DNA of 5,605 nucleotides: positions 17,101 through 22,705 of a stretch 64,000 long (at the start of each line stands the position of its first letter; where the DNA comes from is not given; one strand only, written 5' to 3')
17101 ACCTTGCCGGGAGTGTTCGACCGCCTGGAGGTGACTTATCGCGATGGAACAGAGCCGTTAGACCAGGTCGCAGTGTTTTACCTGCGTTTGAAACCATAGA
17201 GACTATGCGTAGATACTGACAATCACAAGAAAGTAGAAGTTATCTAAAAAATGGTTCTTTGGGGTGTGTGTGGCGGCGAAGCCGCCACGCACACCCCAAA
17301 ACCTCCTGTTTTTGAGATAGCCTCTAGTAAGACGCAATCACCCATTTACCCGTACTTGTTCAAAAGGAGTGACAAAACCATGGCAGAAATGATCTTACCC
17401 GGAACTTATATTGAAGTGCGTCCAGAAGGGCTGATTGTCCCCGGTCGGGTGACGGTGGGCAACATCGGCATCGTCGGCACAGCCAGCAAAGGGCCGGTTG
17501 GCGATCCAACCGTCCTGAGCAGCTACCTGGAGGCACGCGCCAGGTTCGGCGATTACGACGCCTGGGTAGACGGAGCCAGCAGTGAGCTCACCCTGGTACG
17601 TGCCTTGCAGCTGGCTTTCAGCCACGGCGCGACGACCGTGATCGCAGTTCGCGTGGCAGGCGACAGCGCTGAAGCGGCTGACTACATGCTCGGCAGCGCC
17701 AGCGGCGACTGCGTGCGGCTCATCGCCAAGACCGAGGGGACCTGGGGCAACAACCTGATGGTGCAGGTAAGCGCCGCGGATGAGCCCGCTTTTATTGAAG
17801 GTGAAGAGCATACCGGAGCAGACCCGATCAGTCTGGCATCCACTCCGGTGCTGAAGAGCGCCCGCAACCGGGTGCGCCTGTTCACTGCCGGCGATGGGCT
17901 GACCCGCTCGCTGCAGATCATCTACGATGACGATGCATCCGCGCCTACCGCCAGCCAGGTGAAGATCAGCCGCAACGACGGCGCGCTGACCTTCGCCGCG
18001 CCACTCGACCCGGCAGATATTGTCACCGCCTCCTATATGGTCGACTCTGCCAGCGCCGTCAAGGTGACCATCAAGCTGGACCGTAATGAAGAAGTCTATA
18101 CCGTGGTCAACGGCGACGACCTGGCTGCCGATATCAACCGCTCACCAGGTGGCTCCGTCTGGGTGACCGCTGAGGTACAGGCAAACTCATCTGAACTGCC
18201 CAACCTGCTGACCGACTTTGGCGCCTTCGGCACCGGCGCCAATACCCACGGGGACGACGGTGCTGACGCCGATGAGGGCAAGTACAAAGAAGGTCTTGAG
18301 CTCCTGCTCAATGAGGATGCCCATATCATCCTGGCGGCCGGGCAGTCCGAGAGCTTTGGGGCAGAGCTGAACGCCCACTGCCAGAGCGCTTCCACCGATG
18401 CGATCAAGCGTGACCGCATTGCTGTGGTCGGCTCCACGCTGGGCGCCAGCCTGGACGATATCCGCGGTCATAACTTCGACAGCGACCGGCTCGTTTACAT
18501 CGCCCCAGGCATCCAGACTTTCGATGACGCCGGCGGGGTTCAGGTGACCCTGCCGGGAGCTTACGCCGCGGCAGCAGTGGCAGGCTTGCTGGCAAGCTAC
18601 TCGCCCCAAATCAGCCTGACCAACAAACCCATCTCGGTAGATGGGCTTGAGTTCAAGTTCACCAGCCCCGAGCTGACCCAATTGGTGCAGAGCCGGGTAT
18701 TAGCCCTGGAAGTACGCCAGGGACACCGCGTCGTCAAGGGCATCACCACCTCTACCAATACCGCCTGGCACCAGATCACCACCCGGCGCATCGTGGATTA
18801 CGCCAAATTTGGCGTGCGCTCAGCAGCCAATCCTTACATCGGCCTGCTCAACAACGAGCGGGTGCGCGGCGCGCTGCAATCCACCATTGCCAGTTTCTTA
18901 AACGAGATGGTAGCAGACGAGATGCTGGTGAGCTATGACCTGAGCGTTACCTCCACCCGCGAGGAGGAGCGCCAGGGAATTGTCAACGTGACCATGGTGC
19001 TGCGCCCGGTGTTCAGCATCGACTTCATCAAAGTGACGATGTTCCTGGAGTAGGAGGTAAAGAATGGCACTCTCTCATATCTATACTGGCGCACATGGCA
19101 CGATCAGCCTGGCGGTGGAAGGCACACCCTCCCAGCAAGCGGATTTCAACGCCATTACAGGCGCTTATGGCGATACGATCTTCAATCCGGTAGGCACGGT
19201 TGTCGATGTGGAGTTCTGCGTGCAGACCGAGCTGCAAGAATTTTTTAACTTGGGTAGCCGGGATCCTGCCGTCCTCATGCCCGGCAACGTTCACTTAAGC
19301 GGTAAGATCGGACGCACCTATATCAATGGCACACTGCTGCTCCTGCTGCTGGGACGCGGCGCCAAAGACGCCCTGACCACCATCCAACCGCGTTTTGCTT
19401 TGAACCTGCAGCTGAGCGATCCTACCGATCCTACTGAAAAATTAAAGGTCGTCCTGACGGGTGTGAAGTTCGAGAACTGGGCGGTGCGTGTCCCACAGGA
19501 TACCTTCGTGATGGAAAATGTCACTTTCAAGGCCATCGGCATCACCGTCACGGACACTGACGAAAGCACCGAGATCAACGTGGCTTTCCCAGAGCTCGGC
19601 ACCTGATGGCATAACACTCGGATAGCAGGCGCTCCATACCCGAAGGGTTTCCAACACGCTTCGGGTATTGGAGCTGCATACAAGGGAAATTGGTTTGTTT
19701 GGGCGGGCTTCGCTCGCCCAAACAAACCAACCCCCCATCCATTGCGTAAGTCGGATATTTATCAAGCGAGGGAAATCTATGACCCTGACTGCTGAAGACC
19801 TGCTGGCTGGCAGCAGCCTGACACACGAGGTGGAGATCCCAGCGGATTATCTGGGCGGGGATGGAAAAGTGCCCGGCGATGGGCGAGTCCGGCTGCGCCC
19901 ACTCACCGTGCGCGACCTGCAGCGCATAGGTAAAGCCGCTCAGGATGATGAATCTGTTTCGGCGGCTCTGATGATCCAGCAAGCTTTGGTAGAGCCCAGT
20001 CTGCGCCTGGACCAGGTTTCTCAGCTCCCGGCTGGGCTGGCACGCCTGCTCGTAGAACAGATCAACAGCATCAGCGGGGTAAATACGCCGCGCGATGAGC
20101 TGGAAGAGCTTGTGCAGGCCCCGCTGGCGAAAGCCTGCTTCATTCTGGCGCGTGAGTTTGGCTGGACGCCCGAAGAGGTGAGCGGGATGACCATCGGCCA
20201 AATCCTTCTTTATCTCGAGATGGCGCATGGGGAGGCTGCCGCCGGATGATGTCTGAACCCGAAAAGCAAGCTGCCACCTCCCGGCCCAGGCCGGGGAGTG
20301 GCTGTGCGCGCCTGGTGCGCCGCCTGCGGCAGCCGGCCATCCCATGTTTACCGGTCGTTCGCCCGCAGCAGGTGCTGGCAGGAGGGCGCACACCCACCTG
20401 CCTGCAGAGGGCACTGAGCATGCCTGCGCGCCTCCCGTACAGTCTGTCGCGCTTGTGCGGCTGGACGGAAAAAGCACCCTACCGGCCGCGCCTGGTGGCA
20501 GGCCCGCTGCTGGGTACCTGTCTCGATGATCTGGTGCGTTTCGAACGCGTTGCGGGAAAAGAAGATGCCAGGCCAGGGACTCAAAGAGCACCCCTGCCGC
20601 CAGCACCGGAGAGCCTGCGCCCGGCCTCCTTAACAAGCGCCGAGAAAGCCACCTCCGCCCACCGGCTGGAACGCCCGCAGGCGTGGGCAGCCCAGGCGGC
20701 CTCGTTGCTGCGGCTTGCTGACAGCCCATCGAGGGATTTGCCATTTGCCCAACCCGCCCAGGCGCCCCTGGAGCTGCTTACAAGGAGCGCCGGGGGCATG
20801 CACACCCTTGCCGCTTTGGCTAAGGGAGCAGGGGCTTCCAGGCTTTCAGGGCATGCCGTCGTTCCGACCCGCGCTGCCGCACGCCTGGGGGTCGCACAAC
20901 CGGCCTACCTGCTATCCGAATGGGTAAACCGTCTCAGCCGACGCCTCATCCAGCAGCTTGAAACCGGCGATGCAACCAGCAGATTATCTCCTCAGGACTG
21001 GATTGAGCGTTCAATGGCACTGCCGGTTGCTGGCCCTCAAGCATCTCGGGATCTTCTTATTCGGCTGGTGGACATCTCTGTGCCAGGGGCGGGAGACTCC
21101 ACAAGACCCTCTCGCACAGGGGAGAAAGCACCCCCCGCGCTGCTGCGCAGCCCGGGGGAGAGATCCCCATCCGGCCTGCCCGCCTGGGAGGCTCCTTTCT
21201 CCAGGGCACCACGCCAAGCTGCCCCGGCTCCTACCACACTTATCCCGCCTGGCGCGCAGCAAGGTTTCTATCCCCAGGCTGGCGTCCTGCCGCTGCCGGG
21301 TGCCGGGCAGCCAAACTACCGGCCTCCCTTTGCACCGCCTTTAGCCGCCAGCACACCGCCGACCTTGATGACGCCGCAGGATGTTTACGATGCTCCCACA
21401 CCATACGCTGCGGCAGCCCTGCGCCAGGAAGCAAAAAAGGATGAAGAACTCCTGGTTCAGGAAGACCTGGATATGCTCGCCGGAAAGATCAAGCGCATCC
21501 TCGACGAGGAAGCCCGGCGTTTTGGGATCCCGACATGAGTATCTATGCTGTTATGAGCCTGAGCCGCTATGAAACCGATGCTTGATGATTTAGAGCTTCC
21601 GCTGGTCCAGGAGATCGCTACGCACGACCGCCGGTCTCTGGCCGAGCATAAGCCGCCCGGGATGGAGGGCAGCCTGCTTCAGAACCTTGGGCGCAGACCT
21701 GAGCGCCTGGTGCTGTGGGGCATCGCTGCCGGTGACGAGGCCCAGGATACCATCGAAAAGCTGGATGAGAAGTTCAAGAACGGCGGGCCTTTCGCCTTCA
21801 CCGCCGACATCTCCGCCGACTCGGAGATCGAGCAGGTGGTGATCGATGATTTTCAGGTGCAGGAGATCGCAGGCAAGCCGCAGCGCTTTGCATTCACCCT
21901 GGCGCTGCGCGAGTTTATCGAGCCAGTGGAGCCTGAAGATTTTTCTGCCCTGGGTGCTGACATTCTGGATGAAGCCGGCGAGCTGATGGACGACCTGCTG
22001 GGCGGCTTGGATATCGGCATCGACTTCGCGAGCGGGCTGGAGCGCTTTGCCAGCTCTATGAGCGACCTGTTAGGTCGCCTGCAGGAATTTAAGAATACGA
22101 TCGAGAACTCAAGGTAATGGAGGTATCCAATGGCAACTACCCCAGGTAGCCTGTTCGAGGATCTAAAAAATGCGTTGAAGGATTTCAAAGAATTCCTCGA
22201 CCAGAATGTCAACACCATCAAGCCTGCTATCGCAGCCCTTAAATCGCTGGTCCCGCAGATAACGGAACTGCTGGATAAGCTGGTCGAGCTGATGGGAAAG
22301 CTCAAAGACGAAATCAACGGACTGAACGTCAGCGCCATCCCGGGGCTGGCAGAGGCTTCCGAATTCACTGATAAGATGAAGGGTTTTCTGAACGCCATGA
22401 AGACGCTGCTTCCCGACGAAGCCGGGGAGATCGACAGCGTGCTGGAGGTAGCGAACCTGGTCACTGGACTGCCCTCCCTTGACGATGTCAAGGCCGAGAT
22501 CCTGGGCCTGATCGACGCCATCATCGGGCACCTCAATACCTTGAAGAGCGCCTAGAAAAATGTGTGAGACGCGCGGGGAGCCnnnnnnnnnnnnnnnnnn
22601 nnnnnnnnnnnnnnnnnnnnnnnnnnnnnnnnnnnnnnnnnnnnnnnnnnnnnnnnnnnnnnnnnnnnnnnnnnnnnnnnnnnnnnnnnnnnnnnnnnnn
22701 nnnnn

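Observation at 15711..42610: Head-less ~27-kb single-strand operon for a contractile phage-tail-like machine with Mu/PBSX-type gene order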

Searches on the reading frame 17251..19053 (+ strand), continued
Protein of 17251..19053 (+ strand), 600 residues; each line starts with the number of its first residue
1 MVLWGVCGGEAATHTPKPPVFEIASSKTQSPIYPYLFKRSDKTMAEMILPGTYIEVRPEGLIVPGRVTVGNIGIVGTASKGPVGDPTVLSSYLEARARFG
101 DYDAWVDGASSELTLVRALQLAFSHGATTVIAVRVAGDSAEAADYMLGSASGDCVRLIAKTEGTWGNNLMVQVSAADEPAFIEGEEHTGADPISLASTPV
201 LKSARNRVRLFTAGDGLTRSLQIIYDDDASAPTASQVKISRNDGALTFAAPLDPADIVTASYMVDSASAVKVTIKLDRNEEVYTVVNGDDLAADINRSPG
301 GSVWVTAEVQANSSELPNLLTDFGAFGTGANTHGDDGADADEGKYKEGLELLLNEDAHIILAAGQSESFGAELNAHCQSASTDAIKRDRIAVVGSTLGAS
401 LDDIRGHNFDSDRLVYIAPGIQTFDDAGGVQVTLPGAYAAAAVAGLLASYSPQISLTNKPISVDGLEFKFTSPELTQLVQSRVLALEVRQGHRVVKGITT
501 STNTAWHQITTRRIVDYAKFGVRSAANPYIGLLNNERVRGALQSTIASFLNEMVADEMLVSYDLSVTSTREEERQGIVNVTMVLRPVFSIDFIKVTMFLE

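Call 93: list_cluster_members(proteins=[P0001, P0121, P0171])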
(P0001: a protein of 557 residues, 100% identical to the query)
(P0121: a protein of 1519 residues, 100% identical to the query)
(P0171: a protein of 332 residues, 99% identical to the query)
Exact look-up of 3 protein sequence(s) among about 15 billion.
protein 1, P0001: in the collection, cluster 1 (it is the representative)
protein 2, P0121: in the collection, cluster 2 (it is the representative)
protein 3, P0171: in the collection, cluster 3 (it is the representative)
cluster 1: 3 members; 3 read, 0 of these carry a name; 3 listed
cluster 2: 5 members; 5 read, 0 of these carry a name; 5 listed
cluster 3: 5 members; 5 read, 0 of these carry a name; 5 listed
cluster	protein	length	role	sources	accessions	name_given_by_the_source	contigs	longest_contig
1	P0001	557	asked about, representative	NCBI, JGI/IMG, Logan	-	-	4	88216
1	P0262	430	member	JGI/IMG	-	-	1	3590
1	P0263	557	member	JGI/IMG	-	-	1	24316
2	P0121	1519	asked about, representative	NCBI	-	-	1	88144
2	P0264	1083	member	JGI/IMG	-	-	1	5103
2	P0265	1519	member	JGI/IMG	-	-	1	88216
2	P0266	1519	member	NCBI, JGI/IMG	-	-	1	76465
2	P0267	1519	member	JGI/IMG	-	-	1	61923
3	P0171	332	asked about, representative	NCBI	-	-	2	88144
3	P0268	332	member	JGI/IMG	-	-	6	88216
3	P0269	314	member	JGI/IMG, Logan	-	-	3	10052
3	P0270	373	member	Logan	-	-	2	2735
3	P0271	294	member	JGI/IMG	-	-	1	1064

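Call 113: search_dna_similar(query=window:17380-19053:+, collection=plasmids, mode=protein, max_rows=10)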
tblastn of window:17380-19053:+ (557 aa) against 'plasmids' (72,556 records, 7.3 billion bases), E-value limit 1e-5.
Records with a match: 1; places in all: 1; records where one place covers at least 80% of the query: 0.
Best place of each record, by identity: <60% 1.
By first word of the organism name: Rhodovastum 1.
By predicted mobility (MOB-suite, as given by PLSDB): non-mobilizable 1.
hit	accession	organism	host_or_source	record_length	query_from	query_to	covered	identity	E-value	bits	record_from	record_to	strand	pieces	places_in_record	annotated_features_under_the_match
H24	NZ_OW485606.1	Rhodovastum atsumiense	-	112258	315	482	30%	32.4%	4e-6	58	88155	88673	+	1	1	phage tail sheath subtilisin-like domain-containing protein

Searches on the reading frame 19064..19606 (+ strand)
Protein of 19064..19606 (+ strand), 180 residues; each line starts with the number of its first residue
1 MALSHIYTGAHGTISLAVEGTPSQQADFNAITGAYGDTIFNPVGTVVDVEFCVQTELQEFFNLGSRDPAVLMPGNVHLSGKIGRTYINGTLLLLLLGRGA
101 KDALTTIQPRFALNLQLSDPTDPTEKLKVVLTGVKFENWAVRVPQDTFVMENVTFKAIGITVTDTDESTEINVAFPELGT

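Call 3: search_protein_families(library=pfam, proteins=[window:19064-19606:+], max_evalue=0.01)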
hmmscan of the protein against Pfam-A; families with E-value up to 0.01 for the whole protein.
window:19064-19606:+ (180 aa): 0 families

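Call 9: search_protein_families(library=phrogs, proteins=[window:19064-19606:+], max_evalue=0.01)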
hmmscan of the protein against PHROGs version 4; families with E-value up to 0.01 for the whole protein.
window:19064-19606:+ (180 aa): 0 families

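Call 12: find_encoding_contigs(protein=window:19064-19606:+, flank=10000, max_places=6)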
Protein window:19064-19606:+ (180 aa): 11 contigs read that carry it; 6 places shown.
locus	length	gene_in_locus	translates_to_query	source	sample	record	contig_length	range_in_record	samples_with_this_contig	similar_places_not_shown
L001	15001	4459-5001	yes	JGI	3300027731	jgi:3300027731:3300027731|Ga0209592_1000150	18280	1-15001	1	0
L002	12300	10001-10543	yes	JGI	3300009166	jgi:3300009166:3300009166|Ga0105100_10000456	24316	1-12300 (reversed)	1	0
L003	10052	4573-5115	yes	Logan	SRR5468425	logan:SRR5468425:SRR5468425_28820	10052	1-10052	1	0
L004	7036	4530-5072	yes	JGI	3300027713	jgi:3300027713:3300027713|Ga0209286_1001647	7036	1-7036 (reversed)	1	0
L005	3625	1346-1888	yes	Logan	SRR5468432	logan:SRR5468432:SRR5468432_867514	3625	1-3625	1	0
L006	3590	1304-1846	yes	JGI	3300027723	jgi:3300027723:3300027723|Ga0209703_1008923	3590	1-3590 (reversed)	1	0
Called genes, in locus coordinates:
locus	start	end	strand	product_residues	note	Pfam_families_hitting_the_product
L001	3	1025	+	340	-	?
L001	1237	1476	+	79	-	-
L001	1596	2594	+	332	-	-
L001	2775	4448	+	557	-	PF04984:Phage_sheath_1, PF17482:Phage_sheath_1C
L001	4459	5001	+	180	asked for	-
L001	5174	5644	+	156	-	-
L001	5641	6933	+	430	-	-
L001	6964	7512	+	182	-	-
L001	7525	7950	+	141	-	-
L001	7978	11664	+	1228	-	PF00691:OmpA (weak), PF01471:PG_binding_1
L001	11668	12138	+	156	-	PF13646:HEAT_2 (weak), PF03130:HEAT_PBS (weak), PF13646:HEAT_2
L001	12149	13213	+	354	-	-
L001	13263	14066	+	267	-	PF04717:Phage_base_V, PF20093:DUF6484 (faint)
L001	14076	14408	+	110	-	-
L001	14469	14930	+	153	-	PF10934:Sheath_initiator (weak)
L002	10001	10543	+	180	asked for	-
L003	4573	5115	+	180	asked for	-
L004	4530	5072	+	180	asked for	-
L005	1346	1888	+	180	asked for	-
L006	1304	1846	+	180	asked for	-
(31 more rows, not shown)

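Call 34: search_protein_families(library=ncbifam, proteins=[window:19064-19606:+], max_evalue=0.01)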
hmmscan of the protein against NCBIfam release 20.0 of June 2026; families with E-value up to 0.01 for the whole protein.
window:19064-19606:+ (180 aa): 0 families

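Call 39: search_solved_structures(query=A3, max_evalue=1, show_alignments=1)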
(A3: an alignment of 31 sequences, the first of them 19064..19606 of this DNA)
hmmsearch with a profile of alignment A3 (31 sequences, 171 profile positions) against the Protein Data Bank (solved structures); distinct sequences matched with E-value up to 1: 0.

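Call 49: predict_structure(alignment_id=A6)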
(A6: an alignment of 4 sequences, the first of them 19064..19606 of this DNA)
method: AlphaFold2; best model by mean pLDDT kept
length: 180 residues; sequences in the alignment: 4
mean_pLDDT: 59.1   pTM: 0.55
mean pLDDT of the five models: 59.1, 54.7, 53.4, 50.4, 49.5
residues with pLDDT >= 90: 0; 70-90: 52; 50-70: 81; < 50: 47
segments of 3 or more residues with pLDDT < 50: 1-3, 57-75, 98-104, 167-180
pLDDT, mean of each block of 10 residues (from residue 1): 55 68 52 57 75 53 39 55 75 59 50 66 61 73 69 74 52 32
secondary structure, 60 per line:
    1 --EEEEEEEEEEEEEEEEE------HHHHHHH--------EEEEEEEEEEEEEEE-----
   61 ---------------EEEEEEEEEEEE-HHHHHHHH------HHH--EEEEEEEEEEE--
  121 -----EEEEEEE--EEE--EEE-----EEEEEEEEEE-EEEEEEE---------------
elements in order: E3-19 H26-32 E41-55 E76-87 H89-96 E108-118 E126-132 E135-137 E140-142 E148-157 E159-165

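Call 53: fold_search(model_id=the predicted structure, library=pdb)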
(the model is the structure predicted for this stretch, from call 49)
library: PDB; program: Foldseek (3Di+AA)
matches with E <= 10: 632; with E <= 0.001: 0
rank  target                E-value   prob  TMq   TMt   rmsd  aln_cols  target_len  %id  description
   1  9iny_A                9.6e-03  0.97  0.36  0.20   8.9       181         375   13  Structure of bacteriophage T5 tail tube (released 2024-09-04)
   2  8q01_G                1.3e-02  0.97  0.35  0.42  10.6       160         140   11  Neck of phage 812 after tail contraction (C6) (released 2024-08-07)
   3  8z7k_B                1.4e-02  0.96  0.36  0.42   8.8       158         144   11  Crystal structure of Hemolysin co-regulated protein 1 (Hcp1) VariantB from Burkholderia pseudomallei (released 2024-12-25)
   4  6a2v_F                1.5e-02  0.82  0.31  0.36  10.3       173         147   13  Crystal structure of Hcp protein (released 2018-09-19)
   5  8q01_A                1.6e-02  0.96  0.34  0.41  10.5       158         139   12  Neck of phage 812 after tail contraction (C6) (released 2024-08-07)
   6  8zc9_C                1.6e-02  0.95  0.35  0.43  10.9       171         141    8  The Cryo-EM structure of DSR2-Tail tube-NAD+ complex (released 2024-09-11)
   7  8z7k_A                1.9e-02  0.97  0.36  0.44   7.8       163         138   10  Crystal structure of Hemolysin co-regulated protein 1 (Hcp1) VariantB from Burkholderia pseudomallei (released 2024-12-25)
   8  3jcu_O                2.2e-02  0.23  0.21  0.17  15.4       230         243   10  Cryo-EM structure of spinach PSII-LHCII supercomplex at 3.2 Angstrom resolution (released 2016-05-25)
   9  3he1_A                2.4e-02  0.69  0.30  0.35  10.6       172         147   16  Secreted protein Hcp3 from Pseudomonas aeruginosa. (released 2009-06-16)
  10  6yeg_A                2.6e-02  0.82  0.31  0.32  10.6       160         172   11  Hybrid structure of the SPP1 tail tube by solid-state NMR and cryo EM - Final EM Refinement (released 2020-10-14)
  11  6a2v_E                2.7e-02  0.75  0.31  0.36  10.4       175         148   12  Crystal structure of Hcp protein (released 2018-09-19)
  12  5xnl_O                2.9e-02  0.18  0.20  0.16  15.9       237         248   10  Structure of stacked C2S2M2-type PSII-LHCII supercomplex from Pisum sativum (released 2017-09-20)
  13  8yln_C                3.0e-02  0.90  0.37  0.44  10.1       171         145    7  The structure of DSR2-Tail tube complex (released 2024-08-14)
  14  4qni                  3.4e-02  0.12  0.14  0.10  15.7       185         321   11  Crystal structure of an auxiliary nutrient binding protein (BT3507) from Bacteroides thetaiotaomicron VPI-5482 at 2.30 A (released 2014-08-13)
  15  9i4t_O                3.8e-02  0.14  0.19  0.16  16.1       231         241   12  Photosystem II from Arabidopsis thaliana (released 2026-03-25)
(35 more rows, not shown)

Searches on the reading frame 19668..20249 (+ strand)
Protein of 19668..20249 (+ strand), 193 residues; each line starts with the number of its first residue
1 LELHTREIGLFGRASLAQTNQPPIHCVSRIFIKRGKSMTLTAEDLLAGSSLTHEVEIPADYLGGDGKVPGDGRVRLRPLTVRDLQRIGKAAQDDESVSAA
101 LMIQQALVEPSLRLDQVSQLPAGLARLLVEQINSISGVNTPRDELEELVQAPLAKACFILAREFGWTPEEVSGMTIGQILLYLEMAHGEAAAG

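Call 3: search_protein_families(library=pfam, proteins=[window:19668-20249:+], max_evalue=0.01)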
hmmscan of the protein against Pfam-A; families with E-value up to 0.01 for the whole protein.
window:19668-20249:+ (193 aa): 1 family
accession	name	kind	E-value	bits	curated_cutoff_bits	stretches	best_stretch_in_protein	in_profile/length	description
PF10109.15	Phage_TAC_7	-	0.0011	19.5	25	0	73-106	17-49/79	Phage tail assembly chaperone proteins, E, or 41 or 14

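Call 9: search_protein_families(library=phrogs, proteins=[window:19668-20249:+], max_evalue=0.01)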
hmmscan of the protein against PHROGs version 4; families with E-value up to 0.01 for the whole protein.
window:19668-20249:+ (193 aa): 1 family
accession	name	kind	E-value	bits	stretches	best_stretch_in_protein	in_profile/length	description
phrog_344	-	tail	0.0016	19.5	0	67-146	28-125/137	tail assembly chaperone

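Call 34: search_protein_families(library=ncbifam, proteins=[window:19779-20249:+], max_evalue=0.01)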
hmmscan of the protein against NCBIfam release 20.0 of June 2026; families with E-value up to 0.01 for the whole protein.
window:19779-20249:+ (156 aa): 0 families

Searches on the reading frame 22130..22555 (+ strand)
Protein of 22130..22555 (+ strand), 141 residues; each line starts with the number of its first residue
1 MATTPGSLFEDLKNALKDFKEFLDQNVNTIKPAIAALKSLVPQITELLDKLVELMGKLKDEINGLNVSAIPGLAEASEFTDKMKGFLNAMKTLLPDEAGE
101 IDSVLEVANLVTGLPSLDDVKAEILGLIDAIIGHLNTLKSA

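Call 3: search_protein_families(library=pfam, proteins=[window:22130-22555:+], max_evalue=0.01)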
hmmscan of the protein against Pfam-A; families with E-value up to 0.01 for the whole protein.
window:22130-22555:+ (141 aa): 3 families
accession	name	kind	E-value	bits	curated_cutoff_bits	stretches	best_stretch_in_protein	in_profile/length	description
PF04513.17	Baculo_PEP_C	-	0.001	19.6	38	0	10-58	52-118/140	Baculovirus polyhedron envelope protein, PEP, C terminus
PF23854.1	DUF7217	-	0.0024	18.1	29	0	11-67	151-209/238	Domain of unknown function (DUF7217)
PF05508.16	Ran-binding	-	0.0058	16.2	25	1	13-78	45-109/304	RanGTP-binding protein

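Call 9: search_protein_families(library=phrogs, proteins=[window:22130-22555:+], max_evalue=0.01)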
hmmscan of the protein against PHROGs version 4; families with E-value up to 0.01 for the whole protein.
window:22130-22555:+ (141 aa): 5 families
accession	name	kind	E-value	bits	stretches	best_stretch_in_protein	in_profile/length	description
phrog_7972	-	unknown function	0.00026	21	1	12-113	293-393/687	-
phrog_23103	-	unknown function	0.0015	19.9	0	10-43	45-78/83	-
phrog_305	-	tail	0.0048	16.5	1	15-132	377-503/1001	tail length tape measure protein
phrog_4070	-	tail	0.0086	15.2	1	6-138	260-397/989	tail length tape measure protein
phrog_5448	-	tail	0.009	13.8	1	8-136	1544-1670/3103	tail length tape measure protein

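Call 34: search_protein_families(library=ncbifam, proteins=[window:22130-22555:+], max_evalue=0.01)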
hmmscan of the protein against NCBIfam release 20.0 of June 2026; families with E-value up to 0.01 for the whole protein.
window:22130-22555:+ (141 aa): 0 families
